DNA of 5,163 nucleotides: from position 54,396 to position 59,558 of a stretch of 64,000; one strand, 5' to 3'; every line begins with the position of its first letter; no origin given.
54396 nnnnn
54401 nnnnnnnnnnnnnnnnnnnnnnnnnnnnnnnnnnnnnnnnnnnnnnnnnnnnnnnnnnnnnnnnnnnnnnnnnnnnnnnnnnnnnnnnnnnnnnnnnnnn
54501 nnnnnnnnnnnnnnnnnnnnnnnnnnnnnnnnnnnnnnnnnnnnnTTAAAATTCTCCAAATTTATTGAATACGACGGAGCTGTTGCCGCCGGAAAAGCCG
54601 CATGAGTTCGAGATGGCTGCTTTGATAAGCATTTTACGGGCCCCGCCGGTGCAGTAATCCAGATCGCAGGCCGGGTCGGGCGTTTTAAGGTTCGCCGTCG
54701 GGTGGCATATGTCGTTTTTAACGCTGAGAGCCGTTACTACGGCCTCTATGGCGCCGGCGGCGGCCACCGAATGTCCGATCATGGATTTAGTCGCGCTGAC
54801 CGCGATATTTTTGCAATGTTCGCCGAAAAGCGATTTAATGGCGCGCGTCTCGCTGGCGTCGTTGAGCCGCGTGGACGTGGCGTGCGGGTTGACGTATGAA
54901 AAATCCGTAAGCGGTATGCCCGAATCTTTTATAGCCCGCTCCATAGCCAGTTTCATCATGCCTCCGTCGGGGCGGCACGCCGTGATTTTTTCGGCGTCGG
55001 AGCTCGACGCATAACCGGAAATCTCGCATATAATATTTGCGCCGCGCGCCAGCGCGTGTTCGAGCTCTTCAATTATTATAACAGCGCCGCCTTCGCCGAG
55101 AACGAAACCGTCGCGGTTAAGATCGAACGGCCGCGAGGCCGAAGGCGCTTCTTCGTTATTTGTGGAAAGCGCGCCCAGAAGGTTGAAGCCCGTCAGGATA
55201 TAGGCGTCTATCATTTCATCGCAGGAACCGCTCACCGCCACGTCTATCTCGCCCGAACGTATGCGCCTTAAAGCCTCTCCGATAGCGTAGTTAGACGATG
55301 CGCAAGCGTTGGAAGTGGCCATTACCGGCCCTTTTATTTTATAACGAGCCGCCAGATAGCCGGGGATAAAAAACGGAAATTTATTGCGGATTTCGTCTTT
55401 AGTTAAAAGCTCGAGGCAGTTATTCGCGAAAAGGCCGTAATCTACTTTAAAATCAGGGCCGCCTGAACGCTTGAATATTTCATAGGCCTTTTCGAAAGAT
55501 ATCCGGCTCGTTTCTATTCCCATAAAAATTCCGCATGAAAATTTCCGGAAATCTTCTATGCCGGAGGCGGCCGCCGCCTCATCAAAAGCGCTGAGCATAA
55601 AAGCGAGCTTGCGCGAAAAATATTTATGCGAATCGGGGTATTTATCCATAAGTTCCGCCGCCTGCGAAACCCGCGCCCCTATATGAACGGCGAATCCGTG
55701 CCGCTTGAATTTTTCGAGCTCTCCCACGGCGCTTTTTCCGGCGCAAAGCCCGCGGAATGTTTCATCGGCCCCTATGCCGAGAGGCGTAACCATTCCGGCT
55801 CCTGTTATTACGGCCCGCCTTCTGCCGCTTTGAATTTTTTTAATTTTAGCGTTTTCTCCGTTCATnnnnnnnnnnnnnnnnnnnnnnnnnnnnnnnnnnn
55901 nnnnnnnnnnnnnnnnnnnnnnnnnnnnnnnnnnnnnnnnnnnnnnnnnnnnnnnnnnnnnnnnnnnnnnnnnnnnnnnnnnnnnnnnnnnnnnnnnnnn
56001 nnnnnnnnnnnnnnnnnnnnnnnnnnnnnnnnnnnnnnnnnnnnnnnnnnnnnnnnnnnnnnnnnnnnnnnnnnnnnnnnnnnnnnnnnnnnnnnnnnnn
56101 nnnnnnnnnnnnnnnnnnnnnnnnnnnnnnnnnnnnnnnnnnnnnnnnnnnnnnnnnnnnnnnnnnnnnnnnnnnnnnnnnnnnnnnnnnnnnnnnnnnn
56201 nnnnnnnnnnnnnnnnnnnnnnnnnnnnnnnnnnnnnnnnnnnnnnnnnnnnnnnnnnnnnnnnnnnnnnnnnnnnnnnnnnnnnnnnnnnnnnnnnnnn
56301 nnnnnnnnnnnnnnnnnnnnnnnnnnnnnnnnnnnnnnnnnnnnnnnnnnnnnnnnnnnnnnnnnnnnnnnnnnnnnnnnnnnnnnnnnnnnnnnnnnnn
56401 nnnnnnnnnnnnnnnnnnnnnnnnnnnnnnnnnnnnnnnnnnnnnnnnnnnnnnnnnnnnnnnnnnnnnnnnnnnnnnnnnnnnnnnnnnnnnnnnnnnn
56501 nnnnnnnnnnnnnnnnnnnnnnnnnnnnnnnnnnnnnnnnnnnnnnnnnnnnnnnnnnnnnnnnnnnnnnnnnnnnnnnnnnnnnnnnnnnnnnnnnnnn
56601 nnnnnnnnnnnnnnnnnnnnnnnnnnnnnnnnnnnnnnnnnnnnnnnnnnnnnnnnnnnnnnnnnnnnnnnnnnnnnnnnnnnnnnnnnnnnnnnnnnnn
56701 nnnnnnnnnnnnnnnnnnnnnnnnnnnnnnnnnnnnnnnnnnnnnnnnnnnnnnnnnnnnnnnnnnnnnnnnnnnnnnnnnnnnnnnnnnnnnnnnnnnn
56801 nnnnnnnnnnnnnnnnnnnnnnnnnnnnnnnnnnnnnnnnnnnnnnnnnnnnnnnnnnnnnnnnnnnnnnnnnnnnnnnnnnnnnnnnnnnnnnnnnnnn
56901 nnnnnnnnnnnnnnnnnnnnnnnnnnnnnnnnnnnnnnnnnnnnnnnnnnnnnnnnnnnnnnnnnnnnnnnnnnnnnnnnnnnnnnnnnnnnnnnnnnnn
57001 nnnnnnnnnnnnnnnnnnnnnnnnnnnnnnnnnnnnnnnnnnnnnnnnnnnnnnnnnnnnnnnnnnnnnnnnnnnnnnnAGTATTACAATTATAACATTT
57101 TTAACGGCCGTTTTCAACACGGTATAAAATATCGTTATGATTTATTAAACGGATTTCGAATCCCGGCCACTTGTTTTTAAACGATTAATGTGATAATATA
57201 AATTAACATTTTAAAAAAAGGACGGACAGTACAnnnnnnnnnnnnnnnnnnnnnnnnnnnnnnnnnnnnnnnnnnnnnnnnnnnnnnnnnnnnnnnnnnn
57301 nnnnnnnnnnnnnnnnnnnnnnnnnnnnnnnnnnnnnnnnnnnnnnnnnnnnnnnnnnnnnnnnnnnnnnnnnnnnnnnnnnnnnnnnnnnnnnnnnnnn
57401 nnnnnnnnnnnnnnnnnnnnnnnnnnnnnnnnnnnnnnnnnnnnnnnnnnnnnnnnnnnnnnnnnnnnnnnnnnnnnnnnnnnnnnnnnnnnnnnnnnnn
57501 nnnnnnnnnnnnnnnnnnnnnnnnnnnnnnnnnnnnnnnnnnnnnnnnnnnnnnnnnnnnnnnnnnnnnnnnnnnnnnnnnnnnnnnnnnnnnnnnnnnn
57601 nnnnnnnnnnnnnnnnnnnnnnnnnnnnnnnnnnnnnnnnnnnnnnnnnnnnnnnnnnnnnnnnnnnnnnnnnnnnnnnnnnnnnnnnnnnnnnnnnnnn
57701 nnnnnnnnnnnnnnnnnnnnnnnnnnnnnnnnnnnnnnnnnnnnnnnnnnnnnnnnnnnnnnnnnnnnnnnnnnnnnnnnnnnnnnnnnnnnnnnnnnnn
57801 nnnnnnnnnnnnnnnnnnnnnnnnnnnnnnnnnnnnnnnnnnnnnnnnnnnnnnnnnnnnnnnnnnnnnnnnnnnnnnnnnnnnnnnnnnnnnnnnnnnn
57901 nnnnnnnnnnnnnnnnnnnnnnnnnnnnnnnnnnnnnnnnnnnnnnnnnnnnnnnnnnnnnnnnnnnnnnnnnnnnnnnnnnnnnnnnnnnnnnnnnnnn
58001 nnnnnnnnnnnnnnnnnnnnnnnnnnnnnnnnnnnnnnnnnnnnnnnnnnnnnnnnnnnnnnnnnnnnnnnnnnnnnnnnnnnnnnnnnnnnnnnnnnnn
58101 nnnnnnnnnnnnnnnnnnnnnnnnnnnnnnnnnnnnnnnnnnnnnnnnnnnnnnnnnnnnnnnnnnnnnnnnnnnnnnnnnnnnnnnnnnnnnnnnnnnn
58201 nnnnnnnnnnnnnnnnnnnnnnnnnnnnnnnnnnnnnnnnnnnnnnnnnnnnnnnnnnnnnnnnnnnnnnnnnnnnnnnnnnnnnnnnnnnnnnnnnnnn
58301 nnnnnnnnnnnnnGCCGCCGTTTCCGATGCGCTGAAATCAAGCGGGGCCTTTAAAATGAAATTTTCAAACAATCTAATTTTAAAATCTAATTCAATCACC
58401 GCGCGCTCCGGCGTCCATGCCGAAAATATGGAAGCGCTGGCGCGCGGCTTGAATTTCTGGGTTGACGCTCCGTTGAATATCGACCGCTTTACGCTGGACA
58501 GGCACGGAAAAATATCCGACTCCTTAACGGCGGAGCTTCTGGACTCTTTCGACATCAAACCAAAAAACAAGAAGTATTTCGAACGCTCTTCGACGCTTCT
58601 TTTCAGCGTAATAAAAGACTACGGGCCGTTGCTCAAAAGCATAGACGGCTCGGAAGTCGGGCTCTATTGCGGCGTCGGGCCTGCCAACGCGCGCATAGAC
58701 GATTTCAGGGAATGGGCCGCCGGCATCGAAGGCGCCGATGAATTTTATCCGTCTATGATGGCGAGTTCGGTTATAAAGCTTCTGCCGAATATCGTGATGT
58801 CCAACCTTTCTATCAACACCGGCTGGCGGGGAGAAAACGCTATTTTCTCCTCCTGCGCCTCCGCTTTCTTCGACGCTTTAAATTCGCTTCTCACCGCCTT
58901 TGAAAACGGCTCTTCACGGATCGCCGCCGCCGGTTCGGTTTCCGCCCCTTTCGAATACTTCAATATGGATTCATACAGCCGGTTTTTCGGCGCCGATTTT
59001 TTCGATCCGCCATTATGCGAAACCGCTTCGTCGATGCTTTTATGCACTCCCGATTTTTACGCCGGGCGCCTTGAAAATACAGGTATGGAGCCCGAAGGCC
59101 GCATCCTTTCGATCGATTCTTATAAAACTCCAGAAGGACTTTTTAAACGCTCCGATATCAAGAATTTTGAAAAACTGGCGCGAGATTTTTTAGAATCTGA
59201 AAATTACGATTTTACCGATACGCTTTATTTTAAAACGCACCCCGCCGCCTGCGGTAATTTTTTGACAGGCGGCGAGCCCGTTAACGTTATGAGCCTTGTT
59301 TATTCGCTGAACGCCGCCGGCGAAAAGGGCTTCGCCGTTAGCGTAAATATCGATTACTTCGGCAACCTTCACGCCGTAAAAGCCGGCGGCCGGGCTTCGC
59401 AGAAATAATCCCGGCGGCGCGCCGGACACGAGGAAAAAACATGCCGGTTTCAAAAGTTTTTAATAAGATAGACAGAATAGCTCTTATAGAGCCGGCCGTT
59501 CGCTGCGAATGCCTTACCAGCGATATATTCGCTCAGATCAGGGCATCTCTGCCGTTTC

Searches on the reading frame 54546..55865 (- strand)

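Call 19: search_protein_families(library=pfam, proteins=[window:54546-55865:-], max_evalue=0.001)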
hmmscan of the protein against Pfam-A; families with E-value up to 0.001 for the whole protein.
window:54546-55865:- (439 aa): 3 families
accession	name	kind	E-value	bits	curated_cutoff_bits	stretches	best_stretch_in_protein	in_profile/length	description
PF00109.32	ketoacyl-synt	-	3.5e-33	115.7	20.8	1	17-271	3-252/252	Beta-ketoacyl synthase, N-terminal domain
PF02801.28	Ketoacyl-synt_C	-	9.3e-32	110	20.8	1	280-393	2-118/119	Beta-ketoacyl synthase, C-terminal domain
PF00108.29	Thiolase_N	-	0.0002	21.3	26.4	1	179-239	76-136/260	Thiolase, N-terminal domain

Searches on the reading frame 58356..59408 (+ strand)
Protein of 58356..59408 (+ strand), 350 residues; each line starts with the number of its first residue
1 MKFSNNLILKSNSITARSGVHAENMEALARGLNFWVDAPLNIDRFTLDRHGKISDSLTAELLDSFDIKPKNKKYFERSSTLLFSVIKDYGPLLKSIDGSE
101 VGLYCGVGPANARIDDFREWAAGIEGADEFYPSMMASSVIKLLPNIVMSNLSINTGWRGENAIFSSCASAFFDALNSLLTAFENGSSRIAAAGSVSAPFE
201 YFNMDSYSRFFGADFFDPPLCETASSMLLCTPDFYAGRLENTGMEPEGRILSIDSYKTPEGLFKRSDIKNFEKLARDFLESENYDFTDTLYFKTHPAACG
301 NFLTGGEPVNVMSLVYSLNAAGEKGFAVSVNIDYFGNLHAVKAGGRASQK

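Call 55: search_protein_families(library=pfam, proteins=[window:58356-59408:+], max_evalue=0.0001)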
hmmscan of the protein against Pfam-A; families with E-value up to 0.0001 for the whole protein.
window:58356-59408:+ (350 aa): 1 family
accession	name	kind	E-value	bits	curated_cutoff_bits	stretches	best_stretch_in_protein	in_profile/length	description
PF00109.32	ketoacyl-synt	-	1.6e-05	25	20.8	1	86-209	101-215/252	Beta-ketoacyl synthase, N-terminal domain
